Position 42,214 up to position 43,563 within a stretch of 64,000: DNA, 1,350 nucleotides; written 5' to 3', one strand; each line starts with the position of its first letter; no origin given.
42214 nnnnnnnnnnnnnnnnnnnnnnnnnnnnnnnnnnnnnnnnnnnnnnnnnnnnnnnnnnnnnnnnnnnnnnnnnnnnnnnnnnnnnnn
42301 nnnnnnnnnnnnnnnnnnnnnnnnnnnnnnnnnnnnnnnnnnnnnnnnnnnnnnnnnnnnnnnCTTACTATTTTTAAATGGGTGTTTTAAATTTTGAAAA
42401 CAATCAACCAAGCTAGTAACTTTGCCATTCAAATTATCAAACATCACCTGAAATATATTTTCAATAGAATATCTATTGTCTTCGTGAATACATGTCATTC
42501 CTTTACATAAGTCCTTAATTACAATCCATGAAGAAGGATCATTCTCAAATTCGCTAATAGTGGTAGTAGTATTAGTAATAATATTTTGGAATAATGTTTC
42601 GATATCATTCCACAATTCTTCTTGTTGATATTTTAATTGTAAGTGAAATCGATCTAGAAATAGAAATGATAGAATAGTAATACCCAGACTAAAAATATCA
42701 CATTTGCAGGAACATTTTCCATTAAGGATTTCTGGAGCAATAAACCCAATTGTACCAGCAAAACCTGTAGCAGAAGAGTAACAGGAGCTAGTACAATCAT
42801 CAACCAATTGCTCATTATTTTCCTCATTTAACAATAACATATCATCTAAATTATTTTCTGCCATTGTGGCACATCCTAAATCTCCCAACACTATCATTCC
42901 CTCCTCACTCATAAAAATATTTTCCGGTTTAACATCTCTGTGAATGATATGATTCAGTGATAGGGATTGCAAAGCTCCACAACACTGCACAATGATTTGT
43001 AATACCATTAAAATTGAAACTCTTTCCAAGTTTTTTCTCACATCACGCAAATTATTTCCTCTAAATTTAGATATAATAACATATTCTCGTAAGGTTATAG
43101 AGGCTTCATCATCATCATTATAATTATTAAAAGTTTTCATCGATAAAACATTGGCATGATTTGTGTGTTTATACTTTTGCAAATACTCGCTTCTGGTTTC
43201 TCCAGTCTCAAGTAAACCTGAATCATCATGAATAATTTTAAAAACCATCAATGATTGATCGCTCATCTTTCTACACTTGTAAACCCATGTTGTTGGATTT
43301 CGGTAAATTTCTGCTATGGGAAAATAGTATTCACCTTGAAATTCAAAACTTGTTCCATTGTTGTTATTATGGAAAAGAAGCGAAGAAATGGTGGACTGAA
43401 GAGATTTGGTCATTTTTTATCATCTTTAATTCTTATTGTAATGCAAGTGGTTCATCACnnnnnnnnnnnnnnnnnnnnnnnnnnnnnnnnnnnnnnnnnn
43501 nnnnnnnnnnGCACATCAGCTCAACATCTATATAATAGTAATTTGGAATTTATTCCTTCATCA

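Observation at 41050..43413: Second DUF4116-repeat kinase with inverted domain order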

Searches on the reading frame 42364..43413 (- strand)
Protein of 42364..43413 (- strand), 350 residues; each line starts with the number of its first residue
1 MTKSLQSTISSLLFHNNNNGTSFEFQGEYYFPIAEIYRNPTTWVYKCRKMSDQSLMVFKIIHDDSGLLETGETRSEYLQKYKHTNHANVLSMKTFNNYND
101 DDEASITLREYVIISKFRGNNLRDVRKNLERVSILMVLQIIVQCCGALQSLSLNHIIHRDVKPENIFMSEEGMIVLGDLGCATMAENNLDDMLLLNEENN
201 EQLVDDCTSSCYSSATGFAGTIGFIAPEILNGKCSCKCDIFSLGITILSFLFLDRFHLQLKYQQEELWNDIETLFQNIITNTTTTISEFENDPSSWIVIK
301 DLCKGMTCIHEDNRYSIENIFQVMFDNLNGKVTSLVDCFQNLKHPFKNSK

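Call 15: search_solved_structures(query=window:42364-43413:-, max_evalue=0.001, show_alignments=2)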
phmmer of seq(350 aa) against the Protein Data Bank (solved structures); distinct sequences matched with E-value up to 0.001: 847 (the best 60 are shown).
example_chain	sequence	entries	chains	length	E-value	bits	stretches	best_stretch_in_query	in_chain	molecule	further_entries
3qd2_B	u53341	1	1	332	1.4e-11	47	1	110-259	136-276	Eukaryotic translation initiation factor 2-alpha kinase 3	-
4g31_A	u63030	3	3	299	3.2e-11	45.8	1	111-256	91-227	Eukaryotic translation initiation factor 2-alpha kinase 3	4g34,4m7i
8ej4_K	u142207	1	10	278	1.7e-10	43.4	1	79-183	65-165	Serine/threonine-protein kinase Nek7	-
8sxn_A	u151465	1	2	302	2.2e-10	43.1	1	80-182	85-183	Serine/threonine-protein kinase Nek7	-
5de2_A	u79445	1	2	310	2.3e-10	43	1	79-183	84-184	Serine/threonine-protein kinase Nek7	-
9nfq_C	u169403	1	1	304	2.3e-10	43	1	79-183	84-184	Serine/threonine-protein kinase Nek7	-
9h59_C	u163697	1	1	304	2.3e-10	43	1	79-183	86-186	Serine/threonine-protein kinase Nek7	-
2wqm_A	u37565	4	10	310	2.5e-10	42.9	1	79-183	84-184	SERINE/THREONINE-PROTEIN KINASE NEK7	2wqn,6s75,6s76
4x7h_A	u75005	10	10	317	2.5e-10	42.9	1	112-256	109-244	Eukaryotic translation initiation factor 2-alpha kinase 3,Eukaryotic translation initiatio | Eukaryotic translation initiation factor 2-alpha kinase 3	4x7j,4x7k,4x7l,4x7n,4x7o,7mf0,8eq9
3dfa_A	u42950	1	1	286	3e-10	42.6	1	18-188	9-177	Calcium-dependent protein kinase cgd3_920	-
2wei_A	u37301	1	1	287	3e-10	42.6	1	18-188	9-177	CALMODULIN-DOMAIN PROTEIN KINASE 1, PUTATIVE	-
8ws0_A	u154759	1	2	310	3.1e-10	42.6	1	79-182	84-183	Serine/threonine-protein kinase Nek7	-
6s73_A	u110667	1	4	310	3.8e-10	42.3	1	78-182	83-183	Serine/threonine-protein kinase Nek7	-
8ws1_A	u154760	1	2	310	1.2e-09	40.6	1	79-183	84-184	Serine/threonine-protein kinase Nek7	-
4yhj_A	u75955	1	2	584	1.3e-09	40.5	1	143-184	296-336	G protein-coupled receptor kinase 4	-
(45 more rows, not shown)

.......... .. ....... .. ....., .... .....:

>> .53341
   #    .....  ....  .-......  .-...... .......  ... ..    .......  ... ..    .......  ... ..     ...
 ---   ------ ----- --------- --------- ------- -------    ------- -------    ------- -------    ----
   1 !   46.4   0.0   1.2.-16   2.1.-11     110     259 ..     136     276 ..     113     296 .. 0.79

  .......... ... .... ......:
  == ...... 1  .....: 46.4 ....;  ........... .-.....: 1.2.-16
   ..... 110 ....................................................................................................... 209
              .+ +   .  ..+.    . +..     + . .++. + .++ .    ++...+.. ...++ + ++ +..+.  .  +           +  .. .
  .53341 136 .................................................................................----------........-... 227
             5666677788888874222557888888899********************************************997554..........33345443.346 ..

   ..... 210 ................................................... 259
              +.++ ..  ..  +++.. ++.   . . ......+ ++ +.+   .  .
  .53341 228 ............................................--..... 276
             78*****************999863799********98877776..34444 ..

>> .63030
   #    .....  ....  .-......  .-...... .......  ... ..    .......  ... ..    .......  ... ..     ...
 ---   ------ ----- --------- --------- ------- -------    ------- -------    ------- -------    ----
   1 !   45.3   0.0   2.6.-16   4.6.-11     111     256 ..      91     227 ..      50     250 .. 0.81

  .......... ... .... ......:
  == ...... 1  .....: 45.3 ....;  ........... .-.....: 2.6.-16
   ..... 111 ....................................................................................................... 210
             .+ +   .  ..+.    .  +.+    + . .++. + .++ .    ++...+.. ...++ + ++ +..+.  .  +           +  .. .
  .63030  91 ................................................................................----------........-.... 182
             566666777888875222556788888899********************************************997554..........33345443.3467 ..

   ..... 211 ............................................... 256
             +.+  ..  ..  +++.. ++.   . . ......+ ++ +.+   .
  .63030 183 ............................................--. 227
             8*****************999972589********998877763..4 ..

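Call 35: search_protein_representatives(protein=window:42364-43413:-)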
Query: 350 residues. Proteins with E-value up to 0.001 (for the whole library): 41148; up to 1e-10: 254; up to 1e-30: 3. The best 150 are listed.
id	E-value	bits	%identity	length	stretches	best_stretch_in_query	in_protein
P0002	6.0e-198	672.8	100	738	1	50-350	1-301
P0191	2.8e-153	526.0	99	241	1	1-236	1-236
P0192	1.2e-32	129.5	33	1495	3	95-253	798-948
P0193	5.2e-27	110.9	34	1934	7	110-184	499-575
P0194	1.0e-23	100.1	36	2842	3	147-251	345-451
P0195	1.6e-22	96.2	38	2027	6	118-184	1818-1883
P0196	1.2e-21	93.2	29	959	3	129-249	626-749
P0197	3.8e-21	91.6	31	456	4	215-262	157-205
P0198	6.0e-21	91.0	42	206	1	13-205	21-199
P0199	8.2e-19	84.0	28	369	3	42-182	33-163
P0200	1.1e-17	80.3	29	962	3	77-182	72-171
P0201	1.2e-17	80.2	30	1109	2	103-251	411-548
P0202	1.5e-17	79.8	32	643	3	110-254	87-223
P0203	2.0e-17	79.4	33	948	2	130-248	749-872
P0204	4.9e-17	78.1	32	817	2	93-272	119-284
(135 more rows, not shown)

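Call 38: search_protein_families(library=pfam, proteins=[P0191, P0192, P0193, P0195, P0196, P0197, P0198, P0199, P0200], max_evalue=0.0001)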
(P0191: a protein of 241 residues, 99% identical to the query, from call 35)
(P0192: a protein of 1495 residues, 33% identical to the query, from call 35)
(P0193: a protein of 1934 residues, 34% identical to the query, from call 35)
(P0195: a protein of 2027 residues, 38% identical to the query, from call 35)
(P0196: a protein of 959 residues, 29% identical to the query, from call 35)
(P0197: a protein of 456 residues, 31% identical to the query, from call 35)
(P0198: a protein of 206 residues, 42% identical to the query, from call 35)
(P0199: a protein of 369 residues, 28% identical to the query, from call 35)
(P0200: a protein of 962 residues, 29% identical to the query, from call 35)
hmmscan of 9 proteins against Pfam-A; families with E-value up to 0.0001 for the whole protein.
P0191 (241 aa): 2 families
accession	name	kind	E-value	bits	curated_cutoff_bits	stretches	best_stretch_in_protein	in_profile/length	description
PF00069.31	Pkinase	-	6.1e-18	65.6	31.7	1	44-235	15-174/263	Protein kinase domain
PF07714.23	PK_Tyr_Ser-Thr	-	3.1e-09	37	23.1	1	54-186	29-153/258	Protein tyrosine and serine/threonine kinase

P0192 (1495 aa): 9 families
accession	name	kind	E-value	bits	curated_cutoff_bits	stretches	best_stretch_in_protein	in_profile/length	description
PF00069.31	Pkinase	-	1.1e-132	441.8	31.7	3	368-652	5-259/263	Protein kinase domain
PF07714.23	PK_Tyr_Ser-Thr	-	5.2e-83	278.7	23.1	3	720-998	5-256/258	Protein tyrosine and serine/threonine kinase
PF14531.12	Kinase-like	-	4e-14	53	25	0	495-644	153-289/289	Kinase-like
PF12330.14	Haspin_kinase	-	6.3e-11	42.3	25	1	158-250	204-283/364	Haspin like kinase domain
PF17667.7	Pkinase_fungal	-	1.7e-09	37.3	24.1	0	489-576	288-367/387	Fungal protein kinase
PF06293.20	Kdo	-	4.5e-08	33.2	21.3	0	142-204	105-167/207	Lipopolysaccharide kinase (Kdo/WaaP) family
PF13095.12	FTA2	-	8.3e-08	32.6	30.2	0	771-869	118-203/214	Kinetochore Sim4 complex subunit FTA2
PF01636.29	APH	-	1.4e-07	31.9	23.2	0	175-204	165-195/239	Phosphotransferase enzyme family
PF03109.22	ABC1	-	1.1e-05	25.2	22.9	0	158-207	169-215/244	ABC1 atypical kinase-like domain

P0193 (1934 aa): 10 families
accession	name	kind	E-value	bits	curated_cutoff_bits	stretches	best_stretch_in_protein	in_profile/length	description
PF07714.23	PK_Tyr_Ser-Thr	-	1.2e-235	778.9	23.1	5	234-481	6-256/258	Protein tyrosine and serine/threonine kinase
PF00069.31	Pkinase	-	4.7e-228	754.4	31.7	5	234-484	6-262/263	Protein kinase domain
PF14531.12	Kinase-like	-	4.1e-26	92.3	25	1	310-408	126-231/289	Kinase-like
PF00168.36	C2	-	8.6e-23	81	22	3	2-96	2-97/104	C2 domain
PF03109.22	ABC1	-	4.5e-19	69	22.9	1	292-389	135-226/244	ABC1 atypical kinase-like domain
PF17667.7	Pkinase_fungal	-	5e-13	49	24.1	0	338-411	294-376/387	Fungal protein kinase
PF10707.15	YrbL-PhoP_reg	-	7.7e-12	45.7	31.5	0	279-368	58-142/185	PhoP regulatory network protein YrbL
PF06293.20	Kdo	-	1.5e-08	34.7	21.3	0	302-381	94-173/207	Lipopolysaccharide kinase (Kdo/WaaP) family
PF07387.17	Seadorna_VP7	-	1.2e-06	28.2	20.3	0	539-569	154-186/308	Seadornavirus VP7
PF12330.14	Haspin_kinase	-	8.5e-06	25.5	25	0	267-384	158-260/364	Haspin like kinase domain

P0195 (2027 aa): 10 families
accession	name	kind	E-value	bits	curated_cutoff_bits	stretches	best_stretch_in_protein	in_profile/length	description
PF00069.31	Pkinase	-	2.5e-258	853.6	31.7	4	390-629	1-263/263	Protein kinase domain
PF07714.23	PK_Tyr_Ser-Thr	-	4.4e-148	492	23.1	4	772-969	2-208/258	Protein tyrosine and serine/threonine kinase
PF03109.22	ABC1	-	8.5e-26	91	22.9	2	1810-1890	143-223/244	ABC1 atypical kinase-like domain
PF17667.7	Pkinase_fungal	-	7.6e-22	78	24.1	0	1449-1524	288-369/387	Fungal protein kinase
PF01636.29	APH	-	1.1e-18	68.4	23.2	0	1445-1498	146-200/239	Phosphotransferase enzyme family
PF01163.29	RIO1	-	2.3e-17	63.7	22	0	1425-1493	82-149/187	RIO domain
PF14531.12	Kinase-like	-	3.1e-15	56.6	25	0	433-578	111-244/289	Kinase-like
PF13095.12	FTA2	-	1.7e-08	34.9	30.2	0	840-911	140-211/214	Kinetochore Sim4 complex subunit FTA2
PF06293.20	Kdo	-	3.9e-07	30.2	21.3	0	1813-1891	95-178/207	Lipopolysaccharide kinase (Kdo/WaaP) family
PF12330.14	Haspin_kinase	-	7.9e-07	28.9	25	0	1371-1493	131-251/364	Haspin like kinase domain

P0196 (959 aa): 9 families
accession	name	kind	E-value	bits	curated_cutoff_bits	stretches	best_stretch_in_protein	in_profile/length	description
PF00069.31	Pkinase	-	6.1e-129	429.5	31.7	4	232-487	1-253/263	Protein kinase domain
PF07714.23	PK_Tyr_Ser-Thr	-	1.7e-90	303.3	23.1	4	234-435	3-206/258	Protein tyrosine and serine/threonine kinase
PF03109.22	ABC1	-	3.7e-17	62.7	22.9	1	3-79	144-219/244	ABC1 atypical kinase-like domain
PF14531.12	Kinase-like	-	1.9e-12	47.5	25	0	332-371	151-190/289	Kinase-like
PF01636.29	APH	-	1e-11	45.5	23.2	0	649-671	166-188/239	Phosphotransferase enzyme family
PF06293.20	Kdo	-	3e-08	33.8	21.3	0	312-369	104-165/207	Lipopolysaccharide kinase (Kdo/WaaP) family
PF01163.29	RIO1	-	2.1e-06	28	22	0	608-676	82-148/187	RIO domain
PF17667.7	Pkinase_fungal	-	3.4e-06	26.5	24.1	0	25-94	284-363/387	Fungal protein kinase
PF13095.12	FTA2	-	3.7e-06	27.2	30.2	0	325-358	170-203/214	Kinetochore Sim4 complex subunit FTA2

P0197 (456 aa): 5 families
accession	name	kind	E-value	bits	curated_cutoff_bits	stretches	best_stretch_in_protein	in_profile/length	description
PF07714.23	PK_Tyr_Ser-Thr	-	7.5e-91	304.4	23.1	2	244-426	74-257/258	Protein tyrosine and serine/threonine kinase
PF00069.31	Pkinase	-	1.5e-80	270.9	31.7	2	245-425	72-259/263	Protein kinase domain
PF17667.7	Pkinase_fungal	-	6.7e-14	51.8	24.1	2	284-359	297-379/387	Fungal protein kinase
PF14531.12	Kinase-like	-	1.4e-11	44.6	25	1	266-374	138-252/289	Kinase-like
PF03109.22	ABC1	-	4.7e-07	29.6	22.9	0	75-152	145-219/244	ABC1 atypical kinase-like domain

P0198 (206 aa): 1 family
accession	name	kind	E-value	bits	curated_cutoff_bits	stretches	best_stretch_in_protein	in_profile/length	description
PF00069.31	Pkinase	-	2e-13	50.8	31.7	1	57-184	15-150/263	Protein kinase domain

P0199 (369 aa): 9 families
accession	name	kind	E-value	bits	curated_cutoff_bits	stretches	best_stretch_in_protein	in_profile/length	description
PF00069.31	Pkinase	-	4.8e-71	239.7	31.7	3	21-162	1-144/263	Protein kinase domain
PF07714.23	PK_Tyr_Ser-Thr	-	3.2e-36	125.4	23.1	3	24-163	4-149/258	Protein tyrosine and serine/threonine kinase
PF03109.22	ABC1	-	2.1e-18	66.8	22.9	1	79-163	134-214/244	ABC1 atypical kinase-like domain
PF01163.29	RIO1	-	3.3e-10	40.3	22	0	56-166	53-154/187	RIO domain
PF01636.29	APH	-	6e-09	36.4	23.2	0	273-301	167-196/239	Phosphotransferase enzyme family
PF14531.12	Kinase-like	-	1.5e-05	24.8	25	0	124-163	153-192/289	Kinase-like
PF05445.17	Pox_ser-thr_kin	-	4.8e-05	23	19.7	0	132-152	295-315/434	Poxvirus serine/threonine protein kinase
PF03881.20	Fructosamin_kin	-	7e-05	22.6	22.4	0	20-122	18-118/288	Fructosamine kinase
PF07387.17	Seadorna_VP7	-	8.3e-05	22.2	20.3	0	132-182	157-208/308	Seadornavirus VP7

P0200 (962 aa): 11 families
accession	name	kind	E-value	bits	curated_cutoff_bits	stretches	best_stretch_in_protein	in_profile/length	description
PF00069.31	Pkinase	-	6.8e-149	494.9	31.7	3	29-287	4-262/263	Protein kinase domain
PF07714.23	PK_Tyr_Ser-Thr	-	1e-93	313.8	23.1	3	663-858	2-200/258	Protein tyrosine and serine/threonine kinase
PF03109.22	ABC1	-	3.5e-17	62.8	22.9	0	128-176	170-219/244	ABC1 atypical kinase-like domain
PF13095.12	FTA2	-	2.6e-14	53.8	30.2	0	332-393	12-73/214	Kinetochore Sim4 complex subunit FTA2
PF14531.12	Kinase-like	-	3.9e-12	46.5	25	0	765-857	150-246/289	Kinase-like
PF24496.1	DUF7588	-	7.1e-08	32.6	27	0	70-100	6-36/65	Domain of unknown function (DUF7588)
PF01636.29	APH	-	3.4e-07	30.7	23.2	0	142-163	167-188/239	Phosphotransferase enzyme family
PF01163.29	RIO1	-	3.1e-06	27.4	22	0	124-169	104-149/187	RIO domain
PF06293.20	Kdo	-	3.5e-06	27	21.3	0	109-163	104-161/207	Lipopolysaccharide kinase (Kdo/WaaP) family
PF10707.15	YrbL-PhoP_reg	-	6.7e-06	26.3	31.5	0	127-161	107-141/185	PhoP regulatory network protein YrbL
PF23113.1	MARCHF6_C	-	6.5e-05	23.2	28.8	0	199-227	52-80/180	E3 ubiquitin-protein ligase MARCHF6-like, C-terminal domain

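Call 39: list_cluster_members(proteins=[P0191, P0198, P0128, P0167, P0115, P0122, P0086])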
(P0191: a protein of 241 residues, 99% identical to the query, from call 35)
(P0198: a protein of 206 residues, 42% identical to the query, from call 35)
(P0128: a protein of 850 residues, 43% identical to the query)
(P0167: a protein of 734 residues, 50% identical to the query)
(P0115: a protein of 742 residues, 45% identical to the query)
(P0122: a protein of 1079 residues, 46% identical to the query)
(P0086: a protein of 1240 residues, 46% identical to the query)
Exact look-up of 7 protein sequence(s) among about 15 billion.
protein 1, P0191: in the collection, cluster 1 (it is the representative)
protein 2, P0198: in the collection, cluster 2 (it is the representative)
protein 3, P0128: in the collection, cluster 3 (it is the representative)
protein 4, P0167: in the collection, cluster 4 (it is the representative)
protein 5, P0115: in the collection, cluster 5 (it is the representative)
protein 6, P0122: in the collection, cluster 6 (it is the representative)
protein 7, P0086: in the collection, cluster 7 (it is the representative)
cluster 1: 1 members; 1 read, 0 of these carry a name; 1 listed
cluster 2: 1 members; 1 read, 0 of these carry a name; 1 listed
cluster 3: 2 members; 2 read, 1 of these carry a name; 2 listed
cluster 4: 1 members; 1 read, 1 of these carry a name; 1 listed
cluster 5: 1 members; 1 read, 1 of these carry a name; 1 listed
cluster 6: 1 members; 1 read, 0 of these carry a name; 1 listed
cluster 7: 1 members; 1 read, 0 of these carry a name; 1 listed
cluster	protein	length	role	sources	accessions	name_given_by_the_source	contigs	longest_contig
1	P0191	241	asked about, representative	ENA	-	-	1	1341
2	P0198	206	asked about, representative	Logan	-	-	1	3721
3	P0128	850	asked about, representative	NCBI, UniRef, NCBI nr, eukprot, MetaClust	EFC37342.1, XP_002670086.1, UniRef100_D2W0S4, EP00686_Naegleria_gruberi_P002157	predicted protein [Naegleria gruberi] | Predicted protein n=1 Tax=Naegleria gruberi TaxID=5762 RepID=D2W0S4_NAEGR | uncharacterized protein NAEGRDRAFT_53795 [Naegleria gruberi]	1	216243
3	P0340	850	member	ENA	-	-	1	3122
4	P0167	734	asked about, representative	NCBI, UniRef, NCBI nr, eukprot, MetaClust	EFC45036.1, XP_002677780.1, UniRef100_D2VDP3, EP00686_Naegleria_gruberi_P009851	predicted protein [Naegleria gruberi] | Predicted protein n=1 Tax=Naegleria gruberi TaxID=5762 RepID=D2VDP3_NAEGR | uncharacterized protein NAEGRDRAFT_66990 [Naegleria gruberi]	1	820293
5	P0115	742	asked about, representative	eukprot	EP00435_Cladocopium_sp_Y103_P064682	s278_g26.t1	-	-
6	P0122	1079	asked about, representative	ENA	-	-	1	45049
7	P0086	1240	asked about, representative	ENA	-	-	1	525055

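Call 40: find_encoding_contigs(protein=P0198, flank=4000, max_places=3)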
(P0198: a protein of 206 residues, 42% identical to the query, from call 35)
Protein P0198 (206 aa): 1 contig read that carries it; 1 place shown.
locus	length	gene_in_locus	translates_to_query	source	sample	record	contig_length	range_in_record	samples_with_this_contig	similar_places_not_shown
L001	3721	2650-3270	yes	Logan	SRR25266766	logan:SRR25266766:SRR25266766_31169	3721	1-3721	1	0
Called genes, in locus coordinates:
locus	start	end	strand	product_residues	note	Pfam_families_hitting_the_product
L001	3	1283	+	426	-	?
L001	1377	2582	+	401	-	PF13529:Peptidase_C39_2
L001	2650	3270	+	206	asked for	PF00069:Pkinase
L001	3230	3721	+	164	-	?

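Call 75: find_homologous_proteins(query=A3, max_evalue=1e-8)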
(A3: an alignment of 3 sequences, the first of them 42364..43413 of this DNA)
Query A3 (3 sequences) (350 aa, profile of the alignment): 379 proteins with E <= 1e-8 among 4145 candidates; the best 120 are listed.
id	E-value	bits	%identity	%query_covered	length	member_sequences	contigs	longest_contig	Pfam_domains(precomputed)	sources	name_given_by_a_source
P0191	1.7e-97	345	100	67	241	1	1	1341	PF07714.24,PF00069.32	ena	-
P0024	4.4e-25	107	27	64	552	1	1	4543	PF07714.24,PF00069.32,PF03109.23,PF14531.13,PF01636.30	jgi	jgi:serine/threonine protein kinase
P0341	2.4e-20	91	25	73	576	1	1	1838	PF07714.24,PF00069.32,PF00659.25,PF14531.13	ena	-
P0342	4.6e-20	90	25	73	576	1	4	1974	PF07714.24,PF00069.32,PF00659.25,PF14531.13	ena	-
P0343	6.3e-20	90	28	48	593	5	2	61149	PF07714.24,PF00069.32,PF03109.23,PF03793.25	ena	-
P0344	2.6e-19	88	28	48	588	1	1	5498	PF07714.24,PF00069.32,PF03109.23,PF03793.25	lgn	-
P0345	2.7e-19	88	28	48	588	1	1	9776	PF07714.24,PF00069.32,PF03109.23,PF03793.25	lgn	-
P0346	2.7e-19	88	28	48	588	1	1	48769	PF07714.24,PF00069.32,PF03109.23,PF03793.25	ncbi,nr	ncbi:MAG: Stk1 family PASTA domain-containing Ser/Thr kinase [bacterium]|nr:Stk1 family PASTA domain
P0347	2.7e-19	87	28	48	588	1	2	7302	PF07714.24,PF00069.32,PF03109.23,PF03793.25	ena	-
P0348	3.7e-19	87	26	59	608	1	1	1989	PF07714.24,PF00069.32,PF00659.25,PF14531.13,PF17667.8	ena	-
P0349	3.7e-19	87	26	59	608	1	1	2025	PF07714.24,PF00069.32,PF00659.25,PF14531.13,PF17667.8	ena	-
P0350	5.0e-19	87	26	66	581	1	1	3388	PF07714.24,PF00069.32,PF03109.23,PF03793.25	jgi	jgi:serine/threonine-protein kinase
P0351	7.9e-19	86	28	48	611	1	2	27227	PF07714.24,PF00069.32,PF03109.23,PF03793.25,PF14531.13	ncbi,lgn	-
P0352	9.6e-19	86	27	48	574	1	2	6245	PF07714.24,PF00069.32,PF03109.23,PF03793.25,PF01636.30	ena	-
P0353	1.0e-18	86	27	41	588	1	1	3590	PF07714.24,PF00069.32,PF03109.23,PF03793.25,PF01636.30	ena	-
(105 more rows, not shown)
